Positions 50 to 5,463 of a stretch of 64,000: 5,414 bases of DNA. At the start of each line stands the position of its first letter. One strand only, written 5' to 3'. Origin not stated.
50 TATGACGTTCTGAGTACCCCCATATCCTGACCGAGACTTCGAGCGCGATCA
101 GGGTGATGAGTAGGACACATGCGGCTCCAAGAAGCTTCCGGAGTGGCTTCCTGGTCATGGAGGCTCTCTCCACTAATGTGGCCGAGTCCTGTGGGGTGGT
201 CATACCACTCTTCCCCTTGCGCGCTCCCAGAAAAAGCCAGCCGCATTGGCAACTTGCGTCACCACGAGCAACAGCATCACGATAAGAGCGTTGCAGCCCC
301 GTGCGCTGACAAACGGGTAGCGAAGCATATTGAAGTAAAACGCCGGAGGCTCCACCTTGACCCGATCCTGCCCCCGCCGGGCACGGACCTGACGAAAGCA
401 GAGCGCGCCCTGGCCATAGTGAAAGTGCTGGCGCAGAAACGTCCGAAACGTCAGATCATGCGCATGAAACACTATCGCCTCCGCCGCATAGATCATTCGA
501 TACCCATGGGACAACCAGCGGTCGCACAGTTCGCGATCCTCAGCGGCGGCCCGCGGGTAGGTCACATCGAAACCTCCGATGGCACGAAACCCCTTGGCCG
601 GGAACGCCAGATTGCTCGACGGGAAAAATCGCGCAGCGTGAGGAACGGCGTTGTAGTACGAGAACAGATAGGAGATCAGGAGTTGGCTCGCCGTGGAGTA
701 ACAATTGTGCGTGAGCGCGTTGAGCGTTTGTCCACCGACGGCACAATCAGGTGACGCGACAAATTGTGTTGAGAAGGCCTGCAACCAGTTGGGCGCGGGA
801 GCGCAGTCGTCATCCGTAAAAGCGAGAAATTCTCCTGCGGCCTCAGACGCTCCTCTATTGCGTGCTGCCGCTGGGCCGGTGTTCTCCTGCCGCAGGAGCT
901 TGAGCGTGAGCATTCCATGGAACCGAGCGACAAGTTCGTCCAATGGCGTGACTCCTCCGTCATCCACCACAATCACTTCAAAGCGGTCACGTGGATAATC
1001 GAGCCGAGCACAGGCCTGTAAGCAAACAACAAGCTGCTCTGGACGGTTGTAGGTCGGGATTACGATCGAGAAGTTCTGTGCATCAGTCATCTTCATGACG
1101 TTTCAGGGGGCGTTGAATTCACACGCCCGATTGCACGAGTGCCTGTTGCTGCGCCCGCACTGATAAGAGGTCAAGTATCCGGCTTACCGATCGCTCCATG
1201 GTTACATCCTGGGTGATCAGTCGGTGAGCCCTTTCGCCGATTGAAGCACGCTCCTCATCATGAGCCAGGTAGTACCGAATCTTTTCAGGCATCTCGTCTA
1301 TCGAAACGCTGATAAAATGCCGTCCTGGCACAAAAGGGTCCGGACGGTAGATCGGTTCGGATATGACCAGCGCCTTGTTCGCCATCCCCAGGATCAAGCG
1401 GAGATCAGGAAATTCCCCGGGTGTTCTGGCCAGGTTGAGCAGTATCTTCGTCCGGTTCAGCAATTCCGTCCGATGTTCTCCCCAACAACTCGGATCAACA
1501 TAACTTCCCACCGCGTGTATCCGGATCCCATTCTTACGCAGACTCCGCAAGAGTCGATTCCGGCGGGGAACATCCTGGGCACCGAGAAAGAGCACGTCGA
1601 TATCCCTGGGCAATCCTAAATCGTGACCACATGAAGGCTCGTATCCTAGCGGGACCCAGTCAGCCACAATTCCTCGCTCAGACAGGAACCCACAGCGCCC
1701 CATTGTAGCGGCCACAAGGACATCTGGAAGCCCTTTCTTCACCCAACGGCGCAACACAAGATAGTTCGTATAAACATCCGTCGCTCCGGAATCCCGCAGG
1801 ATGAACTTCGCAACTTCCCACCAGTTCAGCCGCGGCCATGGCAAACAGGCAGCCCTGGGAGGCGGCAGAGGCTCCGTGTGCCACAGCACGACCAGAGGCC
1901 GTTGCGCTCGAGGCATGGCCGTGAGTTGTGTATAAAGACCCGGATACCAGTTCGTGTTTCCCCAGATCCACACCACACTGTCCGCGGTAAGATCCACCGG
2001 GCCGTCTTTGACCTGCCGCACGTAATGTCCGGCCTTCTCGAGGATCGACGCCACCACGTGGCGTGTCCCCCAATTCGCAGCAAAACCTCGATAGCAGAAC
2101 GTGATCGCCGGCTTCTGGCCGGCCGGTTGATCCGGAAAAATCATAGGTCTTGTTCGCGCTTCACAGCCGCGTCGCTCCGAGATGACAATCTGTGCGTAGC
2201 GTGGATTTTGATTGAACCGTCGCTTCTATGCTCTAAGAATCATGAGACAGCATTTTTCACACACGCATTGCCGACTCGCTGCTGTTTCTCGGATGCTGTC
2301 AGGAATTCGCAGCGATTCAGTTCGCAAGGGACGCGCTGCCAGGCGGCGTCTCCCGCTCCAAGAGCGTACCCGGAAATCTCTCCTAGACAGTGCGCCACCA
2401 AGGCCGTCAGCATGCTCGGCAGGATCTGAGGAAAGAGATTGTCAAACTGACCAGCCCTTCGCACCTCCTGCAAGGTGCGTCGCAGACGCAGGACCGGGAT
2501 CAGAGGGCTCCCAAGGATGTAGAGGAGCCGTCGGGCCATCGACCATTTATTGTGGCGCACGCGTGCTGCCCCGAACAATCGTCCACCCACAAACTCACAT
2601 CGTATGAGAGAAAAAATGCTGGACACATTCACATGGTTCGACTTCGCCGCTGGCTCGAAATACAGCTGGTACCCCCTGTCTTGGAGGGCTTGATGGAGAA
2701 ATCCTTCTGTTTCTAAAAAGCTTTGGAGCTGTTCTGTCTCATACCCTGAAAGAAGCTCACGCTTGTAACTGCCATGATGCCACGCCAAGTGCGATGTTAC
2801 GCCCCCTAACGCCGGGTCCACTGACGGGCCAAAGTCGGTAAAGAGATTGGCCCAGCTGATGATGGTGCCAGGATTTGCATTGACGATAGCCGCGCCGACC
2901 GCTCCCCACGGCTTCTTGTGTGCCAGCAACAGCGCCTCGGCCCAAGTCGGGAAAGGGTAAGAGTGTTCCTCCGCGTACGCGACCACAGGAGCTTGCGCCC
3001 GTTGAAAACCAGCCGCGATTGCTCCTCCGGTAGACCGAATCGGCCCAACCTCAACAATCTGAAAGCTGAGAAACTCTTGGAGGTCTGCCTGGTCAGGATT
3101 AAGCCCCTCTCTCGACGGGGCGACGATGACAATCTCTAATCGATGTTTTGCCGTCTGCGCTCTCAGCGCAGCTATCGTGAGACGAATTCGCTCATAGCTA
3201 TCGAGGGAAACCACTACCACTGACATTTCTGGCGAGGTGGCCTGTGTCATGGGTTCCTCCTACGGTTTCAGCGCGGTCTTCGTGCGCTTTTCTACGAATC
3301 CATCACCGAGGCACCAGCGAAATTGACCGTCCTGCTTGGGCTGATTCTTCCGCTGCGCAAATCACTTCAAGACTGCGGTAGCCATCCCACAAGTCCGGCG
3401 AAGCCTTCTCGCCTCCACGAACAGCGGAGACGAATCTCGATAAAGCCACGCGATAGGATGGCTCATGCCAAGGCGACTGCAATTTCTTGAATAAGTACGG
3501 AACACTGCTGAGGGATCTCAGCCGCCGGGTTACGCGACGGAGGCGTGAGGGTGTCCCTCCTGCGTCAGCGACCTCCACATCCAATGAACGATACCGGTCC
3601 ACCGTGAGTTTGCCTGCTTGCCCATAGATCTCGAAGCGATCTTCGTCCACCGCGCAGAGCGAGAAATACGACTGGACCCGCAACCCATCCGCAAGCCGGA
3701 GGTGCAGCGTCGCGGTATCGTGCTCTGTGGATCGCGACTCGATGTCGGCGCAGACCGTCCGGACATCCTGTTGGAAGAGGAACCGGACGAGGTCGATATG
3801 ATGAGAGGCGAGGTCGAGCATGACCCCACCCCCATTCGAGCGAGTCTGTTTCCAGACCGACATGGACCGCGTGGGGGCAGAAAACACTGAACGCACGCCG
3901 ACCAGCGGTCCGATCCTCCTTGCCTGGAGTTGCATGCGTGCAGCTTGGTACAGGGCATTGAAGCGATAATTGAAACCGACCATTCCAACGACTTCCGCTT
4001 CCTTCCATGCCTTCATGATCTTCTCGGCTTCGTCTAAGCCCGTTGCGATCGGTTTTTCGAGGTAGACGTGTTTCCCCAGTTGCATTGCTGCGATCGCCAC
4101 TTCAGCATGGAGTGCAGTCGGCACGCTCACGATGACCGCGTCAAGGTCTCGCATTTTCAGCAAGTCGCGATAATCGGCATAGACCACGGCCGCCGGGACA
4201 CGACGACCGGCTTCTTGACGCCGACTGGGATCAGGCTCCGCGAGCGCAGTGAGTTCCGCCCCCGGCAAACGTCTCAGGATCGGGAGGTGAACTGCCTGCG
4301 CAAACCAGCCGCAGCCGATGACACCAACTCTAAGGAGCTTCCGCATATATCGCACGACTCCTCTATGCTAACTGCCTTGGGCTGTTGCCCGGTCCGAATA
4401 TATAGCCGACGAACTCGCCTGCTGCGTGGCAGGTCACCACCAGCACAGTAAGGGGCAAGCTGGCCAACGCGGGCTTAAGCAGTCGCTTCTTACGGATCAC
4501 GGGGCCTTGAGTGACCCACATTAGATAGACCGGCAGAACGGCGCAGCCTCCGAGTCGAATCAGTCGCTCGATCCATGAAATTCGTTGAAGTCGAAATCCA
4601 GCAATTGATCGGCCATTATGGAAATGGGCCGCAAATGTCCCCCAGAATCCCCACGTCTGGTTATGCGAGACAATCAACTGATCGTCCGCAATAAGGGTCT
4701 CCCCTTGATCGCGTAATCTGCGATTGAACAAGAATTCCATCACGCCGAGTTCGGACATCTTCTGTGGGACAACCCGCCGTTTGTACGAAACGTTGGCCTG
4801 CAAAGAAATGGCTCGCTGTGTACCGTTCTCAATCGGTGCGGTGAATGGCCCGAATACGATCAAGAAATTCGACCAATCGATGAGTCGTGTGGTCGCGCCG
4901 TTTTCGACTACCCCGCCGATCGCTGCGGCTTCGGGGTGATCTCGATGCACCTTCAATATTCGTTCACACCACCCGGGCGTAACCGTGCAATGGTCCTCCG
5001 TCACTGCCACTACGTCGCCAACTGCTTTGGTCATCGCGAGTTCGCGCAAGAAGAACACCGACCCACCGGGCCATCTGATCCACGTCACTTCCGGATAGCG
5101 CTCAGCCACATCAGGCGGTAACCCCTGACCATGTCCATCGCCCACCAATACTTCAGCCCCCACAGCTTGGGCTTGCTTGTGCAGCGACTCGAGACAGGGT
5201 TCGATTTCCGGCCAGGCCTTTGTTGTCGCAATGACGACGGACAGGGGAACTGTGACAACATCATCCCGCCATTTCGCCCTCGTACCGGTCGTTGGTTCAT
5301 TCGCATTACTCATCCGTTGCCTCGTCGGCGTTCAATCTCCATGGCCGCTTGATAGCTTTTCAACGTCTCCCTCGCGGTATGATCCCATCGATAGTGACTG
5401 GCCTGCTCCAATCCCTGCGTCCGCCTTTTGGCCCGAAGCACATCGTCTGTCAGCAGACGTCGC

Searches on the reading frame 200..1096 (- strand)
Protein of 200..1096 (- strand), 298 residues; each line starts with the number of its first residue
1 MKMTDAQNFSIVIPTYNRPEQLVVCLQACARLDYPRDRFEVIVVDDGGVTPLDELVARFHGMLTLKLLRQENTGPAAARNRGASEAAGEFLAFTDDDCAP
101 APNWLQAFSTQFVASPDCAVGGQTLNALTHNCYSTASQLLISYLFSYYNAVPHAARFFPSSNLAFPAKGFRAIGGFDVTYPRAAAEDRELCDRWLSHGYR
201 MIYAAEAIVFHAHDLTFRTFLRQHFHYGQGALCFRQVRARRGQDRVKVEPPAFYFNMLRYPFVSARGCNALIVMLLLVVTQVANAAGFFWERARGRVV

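Call 8: search_protein_families(library=pfam, proteins=[window:200-1096:-], max_evalue=0.001)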
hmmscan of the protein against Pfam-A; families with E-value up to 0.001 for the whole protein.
window:200-1096:- (298 aa): 4 families
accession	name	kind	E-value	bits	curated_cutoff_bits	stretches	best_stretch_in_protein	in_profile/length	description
PF00535.33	Glycos_transf_2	-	5.6e-24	85.4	23.3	1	10-135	1-127/168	Glycosyl transferase family 2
PF13641.12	Glyco_tranf_2_3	-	5.9e-16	59.6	27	1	8-225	2-225/230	Glycosyltransferase like family 2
PF10111.15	Glyco_tranf_2_2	-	1.3e-13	51.5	27.3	1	10-220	1-225/276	Glycosyltransferase like family 2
PF13632.12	Glyco_trans_2_3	-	1.9e-12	47.8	27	1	95-281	6-189/198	Glycosyl transferase family group 2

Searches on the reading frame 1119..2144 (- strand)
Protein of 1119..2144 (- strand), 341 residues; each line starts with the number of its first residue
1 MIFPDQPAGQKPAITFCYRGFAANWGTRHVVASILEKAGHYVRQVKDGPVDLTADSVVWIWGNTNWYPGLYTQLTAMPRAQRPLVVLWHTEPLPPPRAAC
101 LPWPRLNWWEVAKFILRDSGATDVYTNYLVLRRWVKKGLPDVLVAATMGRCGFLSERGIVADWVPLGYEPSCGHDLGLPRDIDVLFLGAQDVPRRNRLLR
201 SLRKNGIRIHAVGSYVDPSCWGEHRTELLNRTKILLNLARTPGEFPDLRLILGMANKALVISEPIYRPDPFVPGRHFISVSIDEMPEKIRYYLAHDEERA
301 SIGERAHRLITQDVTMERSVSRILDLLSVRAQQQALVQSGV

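Call 8: search_protein_families(library=pfam, proteins=[window:1119-2144:-], max_evalue=0.001)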
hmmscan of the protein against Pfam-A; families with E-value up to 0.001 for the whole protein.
window:1119-2144:- (341 aa): 1 family
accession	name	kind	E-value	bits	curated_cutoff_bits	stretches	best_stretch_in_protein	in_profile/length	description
PF13524.12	Glyco_trans_1_2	-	1.1e-16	61.6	25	1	195-325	2-144/144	Glycosyl transferase-like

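Call 49: search_protein_families(library=ncbifam, proteins=[window:1119-2144:-], max_evalue=0.00001)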
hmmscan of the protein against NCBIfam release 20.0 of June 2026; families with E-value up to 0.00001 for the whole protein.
window:1119-2144:- (341 aa): 0 families

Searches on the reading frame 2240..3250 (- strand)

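Call 8: search_protein_families(library=pfam, proteins=[window:2240-3250:-], max_evalue=0.001)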
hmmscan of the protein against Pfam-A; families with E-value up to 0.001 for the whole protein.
window:2240-3250:- (336 aa): 1 family
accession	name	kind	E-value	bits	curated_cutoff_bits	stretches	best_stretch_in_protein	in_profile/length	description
PF00535.33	Glycos_transf_2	-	2.5e-05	24.7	23.3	1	10-167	1-164/168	Glycosyl transferase family 2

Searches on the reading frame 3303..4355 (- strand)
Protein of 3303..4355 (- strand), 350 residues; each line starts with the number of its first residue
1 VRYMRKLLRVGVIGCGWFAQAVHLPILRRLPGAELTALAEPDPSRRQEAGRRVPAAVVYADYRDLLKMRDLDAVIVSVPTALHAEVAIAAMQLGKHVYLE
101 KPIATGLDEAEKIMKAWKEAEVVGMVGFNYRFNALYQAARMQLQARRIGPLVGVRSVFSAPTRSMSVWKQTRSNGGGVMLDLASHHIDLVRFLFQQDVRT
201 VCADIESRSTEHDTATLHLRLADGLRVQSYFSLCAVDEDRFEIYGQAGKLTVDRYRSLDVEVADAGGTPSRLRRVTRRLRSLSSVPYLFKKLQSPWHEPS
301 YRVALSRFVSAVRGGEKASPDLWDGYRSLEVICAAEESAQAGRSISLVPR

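Call 8: search_protein_families(library=pfam, proteins=[window:3303-4355:-], max_evalue=0.001)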
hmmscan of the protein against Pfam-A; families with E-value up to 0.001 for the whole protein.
window:3303-4355:- (350 aa): 3 families
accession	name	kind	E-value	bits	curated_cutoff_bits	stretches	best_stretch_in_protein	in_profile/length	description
PF01408.29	GFO_IDH_MocA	-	9.6e-28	97.7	24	1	8-128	1-120/120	Oxidoreductase family, NAD-binding Rossmann fold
PF22725.1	GFO_IDH_MocA_C3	-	1e-22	80.9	27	1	136-250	1-123/124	GFO/IDH/MocA C-terminal domain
PF02894.22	GFO_IDH_MocA_C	-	6.4e-20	72.3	22.9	1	142-347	3-218/218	Oxidoreductase family, C-terminal alpha/beta domain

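Call 49: search_protein_families(library=ncbifam, proteins=[window:3303-4355:-], max_evalue=0.00001)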
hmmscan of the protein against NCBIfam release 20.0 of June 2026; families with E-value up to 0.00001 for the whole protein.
window:3303-4355:- (350 aa): 9 families
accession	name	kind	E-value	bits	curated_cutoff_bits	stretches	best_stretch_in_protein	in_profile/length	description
TIGR04380.1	myo_inos_iolG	equivalog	7.4e-47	159.8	355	1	8-345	2-329/330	inositol 2-dehydrogenase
NF040723.1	UDP-GlcNAcDh_Arch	equivalog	1.8e-37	129.5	450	1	8-224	1-208/302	UDP-N-acetylglucosamine 3-dehydrogenase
NF052479.1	LevoglcsnDh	equivalog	6.2e-30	104.1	650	1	8-206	4-213/386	levoglucosan dehydrogenase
NF041392.1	XylDh_Gfo6_Halo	equivalog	2.7e-24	85.6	350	1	7-253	16-276/350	D-xylose 1-dehydrogenase Gfo6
NF008607.0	PRK11579.1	subfamily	3.6e-23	82.1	330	1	4-248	1-245/346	oxidoreductase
NF052679.1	InsChiInosDhIolG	equivalog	5.3e-22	78.3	540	1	8-210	3-201/343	bifunctional inositol 2-dehydrogenase/D-chiro-inositol 1-dehydrogenase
NF058561.1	BT_2158_fam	equivalog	1.5e-13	50.1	750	1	26-156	50-182/487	glycoside 3-dehydrogenase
NF007574.0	PRK10206.1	equivalog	3.1e-11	42.9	352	1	51-250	46-245/345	oxidoreductase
NF058563.1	BT_2159_fam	equivalog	3.8e-10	39.3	650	1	9-202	2-191/350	disaccharide 3-dehydrogenase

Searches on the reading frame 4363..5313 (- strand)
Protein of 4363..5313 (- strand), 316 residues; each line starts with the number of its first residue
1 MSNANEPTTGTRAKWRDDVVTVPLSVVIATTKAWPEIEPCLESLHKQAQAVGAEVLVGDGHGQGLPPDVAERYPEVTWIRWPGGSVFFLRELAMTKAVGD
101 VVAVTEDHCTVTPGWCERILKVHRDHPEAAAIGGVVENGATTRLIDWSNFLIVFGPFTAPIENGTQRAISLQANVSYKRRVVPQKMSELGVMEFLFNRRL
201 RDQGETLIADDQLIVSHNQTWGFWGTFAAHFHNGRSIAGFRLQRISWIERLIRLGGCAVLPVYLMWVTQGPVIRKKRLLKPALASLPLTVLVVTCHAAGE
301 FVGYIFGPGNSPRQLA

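Call 7: search_protein_families(library=pfam, proteins=[window:4363-5313:-], max_evalue=0.001)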
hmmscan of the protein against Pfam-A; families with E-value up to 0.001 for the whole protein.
window:4363-5313:- (316 aa): 1 family
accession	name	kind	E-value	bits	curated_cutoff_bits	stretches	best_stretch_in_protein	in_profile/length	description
PF00535.33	Glycos_transf_2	-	3.8e-11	43.7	23.3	1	25-150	1-130/168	Glycosyl transferase family 2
